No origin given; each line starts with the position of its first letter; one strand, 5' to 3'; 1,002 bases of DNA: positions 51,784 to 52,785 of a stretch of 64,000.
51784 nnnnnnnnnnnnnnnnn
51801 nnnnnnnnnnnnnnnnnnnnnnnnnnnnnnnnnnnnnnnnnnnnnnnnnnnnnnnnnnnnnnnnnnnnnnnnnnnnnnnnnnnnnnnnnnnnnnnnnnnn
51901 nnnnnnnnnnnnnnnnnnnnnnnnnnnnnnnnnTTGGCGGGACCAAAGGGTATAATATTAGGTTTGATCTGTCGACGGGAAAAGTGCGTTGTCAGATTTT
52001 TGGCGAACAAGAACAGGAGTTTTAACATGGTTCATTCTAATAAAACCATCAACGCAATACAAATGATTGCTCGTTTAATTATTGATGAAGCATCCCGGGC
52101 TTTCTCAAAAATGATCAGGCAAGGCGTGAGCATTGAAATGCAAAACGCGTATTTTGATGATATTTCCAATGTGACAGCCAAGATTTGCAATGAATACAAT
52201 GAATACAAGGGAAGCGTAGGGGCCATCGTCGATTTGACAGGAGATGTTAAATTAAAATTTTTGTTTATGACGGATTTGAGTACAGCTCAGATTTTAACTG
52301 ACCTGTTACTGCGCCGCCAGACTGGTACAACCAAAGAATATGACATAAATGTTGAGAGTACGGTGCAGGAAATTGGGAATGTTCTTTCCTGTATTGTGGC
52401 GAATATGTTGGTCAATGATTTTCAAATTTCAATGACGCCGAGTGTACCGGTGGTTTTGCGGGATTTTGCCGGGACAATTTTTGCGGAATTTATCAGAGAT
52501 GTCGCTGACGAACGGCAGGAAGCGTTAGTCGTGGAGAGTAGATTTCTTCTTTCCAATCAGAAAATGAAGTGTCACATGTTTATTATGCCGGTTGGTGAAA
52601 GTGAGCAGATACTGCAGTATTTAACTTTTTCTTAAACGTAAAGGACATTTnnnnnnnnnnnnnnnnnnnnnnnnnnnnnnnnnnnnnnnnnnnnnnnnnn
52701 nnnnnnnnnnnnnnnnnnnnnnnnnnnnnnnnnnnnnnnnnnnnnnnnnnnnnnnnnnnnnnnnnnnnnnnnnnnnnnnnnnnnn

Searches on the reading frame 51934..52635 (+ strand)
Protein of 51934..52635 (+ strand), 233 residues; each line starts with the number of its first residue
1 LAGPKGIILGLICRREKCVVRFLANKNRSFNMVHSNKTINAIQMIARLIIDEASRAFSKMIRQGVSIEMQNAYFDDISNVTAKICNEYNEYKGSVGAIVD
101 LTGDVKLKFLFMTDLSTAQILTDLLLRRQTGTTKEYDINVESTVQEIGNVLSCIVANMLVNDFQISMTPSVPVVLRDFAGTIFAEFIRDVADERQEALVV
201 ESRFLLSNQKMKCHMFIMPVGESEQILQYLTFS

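Call 3: search_protein_families(library=pfam, proteins=[window:51934-52635:+], max_evalue=0.01)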
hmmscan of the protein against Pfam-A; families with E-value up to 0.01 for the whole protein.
window:51934-52635:+ (233 aa): 2 families
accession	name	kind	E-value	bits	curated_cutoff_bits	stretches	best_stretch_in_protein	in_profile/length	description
PF13690.11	CheX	-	8.5e-06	26.2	27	1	95-180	1-78/94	Chemotaxis phosphatase CheX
PF04509.17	CheC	-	0.0054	17.1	22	0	140-175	2-37/38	CheC-like family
